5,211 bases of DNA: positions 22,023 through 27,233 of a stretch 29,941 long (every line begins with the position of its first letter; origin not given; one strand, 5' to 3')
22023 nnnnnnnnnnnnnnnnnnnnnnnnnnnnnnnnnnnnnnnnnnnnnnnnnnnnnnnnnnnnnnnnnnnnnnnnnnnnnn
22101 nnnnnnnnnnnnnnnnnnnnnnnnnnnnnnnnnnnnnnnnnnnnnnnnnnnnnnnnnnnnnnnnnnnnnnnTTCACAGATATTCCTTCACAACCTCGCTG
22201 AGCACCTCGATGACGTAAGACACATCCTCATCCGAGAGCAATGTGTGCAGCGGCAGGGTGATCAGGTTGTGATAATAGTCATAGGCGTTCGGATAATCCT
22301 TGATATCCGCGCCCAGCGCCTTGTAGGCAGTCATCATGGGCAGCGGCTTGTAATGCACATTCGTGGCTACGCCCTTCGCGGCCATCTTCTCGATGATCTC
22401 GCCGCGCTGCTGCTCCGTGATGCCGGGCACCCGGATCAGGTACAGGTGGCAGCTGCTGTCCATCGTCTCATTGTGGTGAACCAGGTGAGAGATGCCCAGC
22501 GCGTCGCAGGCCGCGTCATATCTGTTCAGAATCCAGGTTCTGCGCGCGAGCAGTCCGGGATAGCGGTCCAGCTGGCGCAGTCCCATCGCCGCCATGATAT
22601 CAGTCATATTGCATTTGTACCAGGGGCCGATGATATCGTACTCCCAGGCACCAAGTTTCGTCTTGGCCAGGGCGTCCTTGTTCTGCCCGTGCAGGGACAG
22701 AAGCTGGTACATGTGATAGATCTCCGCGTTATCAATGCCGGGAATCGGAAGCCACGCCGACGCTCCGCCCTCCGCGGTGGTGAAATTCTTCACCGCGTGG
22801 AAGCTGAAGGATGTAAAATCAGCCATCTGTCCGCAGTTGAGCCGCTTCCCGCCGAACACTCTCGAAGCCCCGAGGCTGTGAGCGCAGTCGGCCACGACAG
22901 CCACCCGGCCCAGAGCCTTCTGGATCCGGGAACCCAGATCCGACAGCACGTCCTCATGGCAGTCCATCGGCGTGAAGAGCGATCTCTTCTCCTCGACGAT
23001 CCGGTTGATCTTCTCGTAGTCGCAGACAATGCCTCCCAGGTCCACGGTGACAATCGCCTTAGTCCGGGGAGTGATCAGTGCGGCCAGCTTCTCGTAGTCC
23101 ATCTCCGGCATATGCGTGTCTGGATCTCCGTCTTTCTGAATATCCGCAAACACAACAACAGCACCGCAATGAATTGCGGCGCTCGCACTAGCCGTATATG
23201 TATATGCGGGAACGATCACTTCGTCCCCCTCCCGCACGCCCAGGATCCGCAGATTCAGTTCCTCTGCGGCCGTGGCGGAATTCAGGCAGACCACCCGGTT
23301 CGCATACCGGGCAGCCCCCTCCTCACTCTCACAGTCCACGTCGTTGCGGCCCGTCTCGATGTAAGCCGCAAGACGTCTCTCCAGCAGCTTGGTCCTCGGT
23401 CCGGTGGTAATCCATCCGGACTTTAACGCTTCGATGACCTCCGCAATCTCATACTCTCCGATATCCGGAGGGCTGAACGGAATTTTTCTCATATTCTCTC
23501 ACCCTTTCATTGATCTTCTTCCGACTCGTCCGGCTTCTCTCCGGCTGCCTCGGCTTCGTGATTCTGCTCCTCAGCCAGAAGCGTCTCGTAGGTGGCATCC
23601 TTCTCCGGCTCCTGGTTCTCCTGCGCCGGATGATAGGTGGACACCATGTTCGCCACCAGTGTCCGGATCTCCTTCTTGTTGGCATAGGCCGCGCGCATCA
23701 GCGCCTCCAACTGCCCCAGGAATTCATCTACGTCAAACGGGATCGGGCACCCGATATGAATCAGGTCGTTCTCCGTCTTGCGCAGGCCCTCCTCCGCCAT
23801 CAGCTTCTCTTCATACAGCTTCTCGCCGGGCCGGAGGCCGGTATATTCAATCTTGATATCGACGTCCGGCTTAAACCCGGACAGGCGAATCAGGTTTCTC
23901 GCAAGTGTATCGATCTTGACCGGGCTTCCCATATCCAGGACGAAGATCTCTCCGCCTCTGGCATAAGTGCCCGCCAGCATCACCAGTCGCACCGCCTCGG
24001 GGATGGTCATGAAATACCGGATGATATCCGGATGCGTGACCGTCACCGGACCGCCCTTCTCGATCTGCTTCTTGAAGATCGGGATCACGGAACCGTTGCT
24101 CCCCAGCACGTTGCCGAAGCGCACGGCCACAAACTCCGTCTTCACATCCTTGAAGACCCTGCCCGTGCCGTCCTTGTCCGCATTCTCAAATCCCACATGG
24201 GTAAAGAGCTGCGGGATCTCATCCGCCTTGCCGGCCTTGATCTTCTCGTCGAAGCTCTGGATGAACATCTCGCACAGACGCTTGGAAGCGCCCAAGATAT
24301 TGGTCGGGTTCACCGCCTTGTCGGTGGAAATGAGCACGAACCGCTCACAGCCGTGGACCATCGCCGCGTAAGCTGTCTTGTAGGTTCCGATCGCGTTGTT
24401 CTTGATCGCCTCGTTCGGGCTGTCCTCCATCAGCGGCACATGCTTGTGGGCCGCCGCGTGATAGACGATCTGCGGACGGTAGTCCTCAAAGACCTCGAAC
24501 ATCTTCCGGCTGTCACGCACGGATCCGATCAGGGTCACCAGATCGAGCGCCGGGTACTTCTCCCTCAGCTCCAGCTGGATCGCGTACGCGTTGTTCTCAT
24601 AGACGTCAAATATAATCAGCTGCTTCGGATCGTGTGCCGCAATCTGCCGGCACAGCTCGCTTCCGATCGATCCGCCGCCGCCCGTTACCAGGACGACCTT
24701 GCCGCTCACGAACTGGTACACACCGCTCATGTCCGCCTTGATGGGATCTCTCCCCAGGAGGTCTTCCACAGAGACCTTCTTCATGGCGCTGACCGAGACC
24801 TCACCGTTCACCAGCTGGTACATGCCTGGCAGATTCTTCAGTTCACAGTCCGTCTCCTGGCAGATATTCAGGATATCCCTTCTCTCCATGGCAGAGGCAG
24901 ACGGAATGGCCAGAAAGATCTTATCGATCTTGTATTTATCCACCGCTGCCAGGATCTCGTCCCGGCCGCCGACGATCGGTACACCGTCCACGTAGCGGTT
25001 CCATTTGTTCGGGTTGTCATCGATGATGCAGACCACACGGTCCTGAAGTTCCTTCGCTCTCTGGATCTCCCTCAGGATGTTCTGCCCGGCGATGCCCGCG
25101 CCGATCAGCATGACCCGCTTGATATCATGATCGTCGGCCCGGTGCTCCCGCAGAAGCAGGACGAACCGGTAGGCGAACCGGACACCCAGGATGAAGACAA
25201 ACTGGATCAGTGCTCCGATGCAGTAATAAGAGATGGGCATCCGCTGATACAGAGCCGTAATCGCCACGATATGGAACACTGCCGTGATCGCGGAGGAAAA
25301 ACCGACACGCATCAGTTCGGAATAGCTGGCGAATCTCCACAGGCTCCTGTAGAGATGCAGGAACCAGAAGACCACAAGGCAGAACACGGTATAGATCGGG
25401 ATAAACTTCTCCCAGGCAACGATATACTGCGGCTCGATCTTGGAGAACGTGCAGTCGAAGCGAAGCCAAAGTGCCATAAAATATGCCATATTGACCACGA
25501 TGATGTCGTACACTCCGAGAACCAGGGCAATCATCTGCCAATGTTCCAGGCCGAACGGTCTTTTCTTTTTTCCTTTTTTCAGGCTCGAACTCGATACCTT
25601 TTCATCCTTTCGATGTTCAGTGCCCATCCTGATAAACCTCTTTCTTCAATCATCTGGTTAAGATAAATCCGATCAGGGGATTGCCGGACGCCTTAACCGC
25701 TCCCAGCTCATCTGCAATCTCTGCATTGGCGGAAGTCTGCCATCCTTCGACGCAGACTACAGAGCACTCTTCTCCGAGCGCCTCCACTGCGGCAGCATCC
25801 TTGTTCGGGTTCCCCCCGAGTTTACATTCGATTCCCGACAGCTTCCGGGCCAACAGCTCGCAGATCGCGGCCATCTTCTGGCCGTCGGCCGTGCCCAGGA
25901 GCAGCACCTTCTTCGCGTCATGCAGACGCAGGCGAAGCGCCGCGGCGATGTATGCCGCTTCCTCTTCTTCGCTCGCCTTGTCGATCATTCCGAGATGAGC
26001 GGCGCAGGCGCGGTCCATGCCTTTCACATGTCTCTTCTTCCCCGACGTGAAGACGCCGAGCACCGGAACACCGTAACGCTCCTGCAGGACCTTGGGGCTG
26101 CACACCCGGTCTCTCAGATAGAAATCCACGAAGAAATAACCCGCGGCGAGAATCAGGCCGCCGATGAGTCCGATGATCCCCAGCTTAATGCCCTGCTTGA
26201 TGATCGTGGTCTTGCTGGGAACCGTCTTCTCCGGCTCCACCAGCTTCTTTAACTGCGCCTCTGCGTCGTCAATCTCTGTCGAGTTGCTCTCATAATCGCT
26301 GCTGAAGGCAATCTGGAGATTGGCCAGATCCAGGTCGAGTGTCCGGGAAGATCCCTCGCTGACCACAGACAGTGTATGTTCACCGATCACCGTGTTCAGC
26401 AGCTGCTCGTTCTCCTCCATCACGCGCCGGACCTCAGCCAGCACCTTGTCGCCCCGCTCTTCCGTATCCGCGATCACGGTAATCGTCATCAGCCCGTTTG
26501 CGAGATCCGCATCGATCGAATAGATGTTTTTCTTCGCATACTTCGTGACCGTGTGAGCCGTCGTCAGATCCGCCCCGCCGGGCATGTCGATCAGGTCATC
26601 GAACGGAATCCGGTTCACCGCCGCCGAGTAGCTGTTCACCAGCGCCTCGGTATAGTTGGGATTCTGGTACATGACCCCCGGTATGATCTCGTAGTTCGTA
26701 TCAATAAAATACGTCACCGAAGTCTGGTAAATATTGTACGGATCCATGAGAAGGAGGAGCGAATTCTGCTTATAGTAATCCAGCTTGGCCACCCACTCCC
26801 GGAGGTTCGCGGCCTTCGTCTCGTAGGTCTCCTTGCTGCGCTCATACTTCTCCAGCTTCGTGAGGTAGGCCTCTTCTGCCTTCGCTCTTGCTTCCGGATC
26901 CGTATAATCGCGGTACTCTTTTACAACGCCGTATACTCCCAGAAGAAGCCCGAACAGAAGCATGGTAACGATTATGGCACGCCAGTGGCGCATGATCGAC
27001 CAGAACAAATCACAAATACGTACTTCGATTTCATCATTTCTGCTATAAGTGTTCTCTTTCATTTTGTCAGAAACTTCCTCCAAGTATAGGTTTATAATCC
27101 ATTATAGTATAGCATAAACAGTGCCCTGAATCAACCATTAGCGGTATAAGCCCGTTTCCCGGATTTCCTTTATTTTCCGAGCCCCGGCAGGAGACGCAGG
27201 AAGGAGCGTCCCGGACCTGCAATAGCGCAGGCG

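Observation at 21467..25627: AATGal initiation trio without an N-acetyltransferase: predicted zwitterionic, pneumococcal-teichoic-acid-like polymer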

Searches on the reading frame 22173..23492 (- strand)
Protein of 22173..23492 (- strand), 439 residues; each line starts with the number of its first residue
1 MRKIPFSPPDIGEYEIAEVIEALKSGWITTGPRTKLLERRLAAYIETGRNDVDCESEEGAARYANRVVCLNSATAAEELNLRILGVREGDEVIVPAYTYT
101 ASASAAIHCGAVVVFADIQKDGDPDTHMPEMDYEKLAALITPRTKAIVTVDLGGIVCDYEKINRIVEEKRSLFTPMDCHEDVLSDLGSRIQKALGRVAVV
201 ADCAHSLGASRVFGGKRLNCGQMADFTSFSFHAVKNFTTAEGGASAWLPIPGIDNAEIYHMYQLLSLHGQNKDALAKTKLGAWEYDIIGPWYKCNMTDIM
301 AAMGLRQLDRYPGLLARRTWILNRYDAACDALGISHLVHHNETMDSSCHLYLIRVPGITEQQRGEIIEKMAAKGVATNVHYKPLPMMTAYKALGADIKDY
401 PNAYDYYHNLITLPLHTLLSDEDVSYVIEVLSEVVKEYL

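Call 3: search_protein_families(library=pfam, proteins=[window:22173-23492:-])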
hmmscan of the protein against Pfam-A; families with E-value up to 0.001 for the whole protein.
window:22173-23492:- (439 aa): 2 families
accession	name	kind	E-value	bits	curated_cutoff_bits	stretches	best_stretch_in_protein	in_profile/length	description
PF01041.23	DegT_DnrJ_EryC1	-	8.4e-77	259.2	19.8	2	197-431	140-359/360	DegT/DnrJ/EryC1/StrS aminotransferase family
PF00155.27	Aminotran_1_2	-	3.3e-05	23.7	19.7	1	35-149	45-152/361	Aminotransferase class I and II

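Call 5: search_protein_families(library=ncbifam, proteins=[window:22173-23492:-], max_evalue=0.00001)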
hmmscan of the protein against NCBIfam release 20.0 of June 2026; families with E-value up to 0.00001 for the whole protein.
window:22173-23492:- (439 aa): 7 families
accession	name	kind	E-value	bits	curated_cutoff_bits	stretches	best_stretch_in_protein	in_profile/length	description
TIGR03588.1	PseC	equivalog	1.6e-77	261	423.5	2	197-434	150-379/380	UDP-4-amino-4,6-dideoxy-N-acetyl-beta-L-altrosamine transaminase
NF008658.2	PRK11658.1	equivalog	1.5e-55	188.4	631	2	196-436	148-378/379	UDP-4-amino-4-deoxy-L-arabinose aminotransferase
NF008687.0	PRK11706.1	equivalog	3.1e-47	161.1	375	2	196-435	146-374/375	dTDP-4-amino-4,6-dideoxygalactose transaminase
TIGR02379.1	ECA_wecE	subfamily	2.3e-35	122.1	434.85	2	63-198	45-173/376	dTDP-4-amino-4,6-dideoxy-D-glucose transaminase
TIGR04181.1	NHT_00031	hypoth_equivalog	1.7e-32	112.7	420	1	4-414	1-357/359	LegC family aminotransferase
TIGR04427.1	PLP_DesI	equivalog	1.3e-23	83.7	650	2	55-169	56-164/390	dTDP-4-dehydro-6-deoxyglucose aminotransferase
NF011936.0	PRK15407.1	equivalog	1.3e-20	73.5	423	1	4-244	37-232/440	lipopolysaccharide biosynthesis protein RfbH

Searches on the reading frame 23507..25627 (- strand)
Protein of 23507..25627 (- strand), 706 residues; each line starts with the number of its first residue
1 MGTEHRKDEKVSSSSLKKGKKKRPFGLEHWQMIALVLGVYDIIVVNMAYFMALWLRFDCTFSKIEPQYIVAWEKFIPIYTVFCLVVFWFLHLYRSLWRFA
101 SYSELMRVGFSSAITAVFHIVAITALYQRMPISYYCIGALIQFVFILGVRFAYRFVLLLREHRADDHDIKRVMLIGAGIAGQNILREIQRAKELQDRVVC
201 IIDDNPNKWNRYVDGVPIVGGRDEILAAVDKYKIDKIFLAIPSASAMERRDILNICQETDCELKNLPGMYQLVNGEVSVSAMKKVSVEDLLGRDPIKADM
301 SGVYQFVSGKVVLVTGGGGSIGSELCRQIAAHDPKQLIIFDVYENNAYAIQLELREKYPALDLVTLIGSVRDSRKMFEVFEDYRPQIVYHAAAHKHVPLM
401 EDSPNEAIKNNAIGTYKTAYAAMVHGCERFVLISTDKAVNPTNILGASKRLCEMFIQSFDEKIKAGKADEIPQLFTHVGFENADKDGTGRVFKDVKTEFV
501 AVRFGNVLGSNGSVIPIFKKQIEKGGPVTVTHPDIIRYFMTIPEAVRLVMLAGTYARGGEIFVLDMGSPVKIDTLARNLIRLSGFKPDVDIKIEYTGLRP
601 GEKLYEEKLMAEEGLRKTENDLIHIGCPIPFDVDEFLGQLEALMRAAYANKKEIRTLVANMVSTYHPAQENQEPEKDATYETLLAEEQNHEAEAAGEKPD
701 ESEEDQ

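Call 3: search_protein_families(library=pfam, proteins=[window:23507-25627:-])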
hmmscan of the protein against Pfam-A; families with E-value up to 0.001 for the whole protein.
window:23507-25627:- (706 aa): 8 families
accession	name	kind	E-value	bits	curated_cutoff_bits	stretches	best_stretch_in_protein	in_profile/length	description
PF02719.21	Polysacc_synt_2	-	3e-113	378.3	20.2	1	312-624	1-289/293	Polysaccharide biosynthesis protein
PF01370.27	Epimerase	-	2.4e-19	70.2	20.9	1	312-439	1-119/240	NAD dependent epimerase/dehydratase family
PF16363.11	GDP_Man_Dehyd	-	2.8e-14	53.7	27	1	313-436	1-130/332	GDP-mannose 4,6 dehydratase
PF13727.12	CoA_binding_3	-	1.3e-13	51.8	25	1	97-262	9-170/175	CoA-binding domain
PF04321.23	RmlD_sub_bind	-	3.1e-10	40.1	27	1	312-437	3-103/287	RmlD substrate binding domain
PF01073.25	3Beta_HSD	-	1.2e-07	31.5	22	1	313-441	1-122/280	3-beta hydroxysteroid dehydrogenase/isomerase family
PF03435.24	Sacchrp_dh_NADP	-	0.00015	22.6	25.1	0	172-214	1-41/129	Saccharopine dehydrogenase NADP binding domain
PF00106.31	adh_short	-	0.0002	21.3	26.6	1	310-382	1-70/195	short chain dehydrogenase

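Call 5: search_protein_families(library=ncbifam, proteins=[window:23507-25627:-], max_evalue=0.00001)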
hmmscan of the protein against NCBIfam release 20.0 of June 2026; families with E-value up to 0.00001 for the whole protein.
window:23507-25627:- (706 aa): 17 families
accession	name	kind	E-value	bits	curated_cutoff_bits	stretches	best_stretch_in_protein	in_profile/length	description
TIGR03589.1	PseB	equivalog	1.9e-49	168.4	407.75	2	307-457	2-148/324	UDP-N-acetylglucosamine 4,6-dehydratase (inverting)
TIGR04130.1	FnlA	equivalog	5.1e-45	153.8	730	2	308-459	3-148/337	UDP-N-acetylglucosamine 4,6-dehydratase/5-epimerase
TIGR03025.1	EPS_sugtrans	subfamily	4.4e-24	85.5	295.55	1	40-287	2-242/445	exopolysaccharide biosynthesis polyprenyl glycosylphosphotransferase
TIGR03023.1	WcaJ_sugtrans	equivalog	4.6e-22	78.9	410.75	1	40-287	2-247/453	undecaprenyl-phosphate glucose phosphotransferase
TIGR01179.1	galE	equivalog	1.1e-13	50.7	262.3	1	312-435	2-121/332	UDP-glucose 4-epimerase GalE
TIGR03022.1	WbaP_sugtrans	subfamily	4.9e-13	49.1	403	1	39-285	3-241/456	undecaprenyl-phosphate galactose phosphotransferase WbaP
TIGR01181.1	dTDP_gluc_dehyt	equivalog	2.5e-12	46.5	365.1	1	312-437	2-127/321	dTDP-glucose 4,6-dehydratase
TIGR01214.1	rmlD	equivalog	7e-10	38.5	224.05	1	312-459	2-138/285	dTDP-4-dehydrorhamnose reductase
NF007582.0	PRK10217.1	equivalog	1.4e-09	37.5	698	1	311-423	3-113/355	dTDP-glucose 4,6-dehydratase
TIGR04180.1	EDH_00030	hypoth_equivalog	7.2e-09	35.1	475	1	312-437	1-123/297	NAD-dependent 4,6-dehydratase LegB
NF007956.0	PRK10675.1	subfamily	1.9e-08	33.9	394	1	312-432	3-121/338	UDP-glucose 4-epimerase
NF007490.0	PRK10084.1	subfamily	2.1e-08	33.5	649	1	312-421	3-110/361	dTDP-glucose 4,6-dehydratase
TIGR02622.1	CDP_4_6_dhtase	equivalog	5e-08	32.5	278.45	1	308-440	3-134/352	CDP-glucose 4,6-dehydratase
NF041293.1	G6PDh_Azf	equivalog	2.2e-07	30.6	400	1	311-507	4-182/252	NAD-dependent glucose-6-phosphate dehydrogenase Azf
NF050817.1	PolSacchBiosHfsE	equivalog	4.8e-06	25.6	750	1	79-255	54-224/467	polysaccharide biosynthesis protein HfsE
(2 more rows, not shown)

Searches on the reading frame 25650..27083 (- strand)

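Call 3: search_protein_families(library=pfam, proteins=[window:25650-27083:-])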
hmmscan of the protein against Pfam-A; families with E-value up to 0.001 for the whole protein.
window:25650-27083:- (477 aa): 0 families

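Call 5: search_protein_families(library=ncbifam, proteins=[window:25650-27083:-], max_evalue=0.00001)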
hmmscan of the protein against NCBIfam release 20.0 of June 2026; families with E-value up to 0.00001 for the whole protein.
window:25650-27083:- (477 aa): 0 families

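Call 65: search_protein_families(library=pfam, proteins=[window:25650-27083:-], max_evalue=0.01)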
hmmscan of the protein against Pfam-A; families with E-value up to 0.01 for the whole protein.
window:25650-27083:- (477 aa): 1 family
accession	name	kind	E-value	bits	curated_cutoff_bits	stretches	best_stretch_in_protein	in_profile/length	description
PF13858.11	DUF4199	-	0.0054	17.6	32.3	0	27-97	60-127/165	Protein of unknown function (DUF4199)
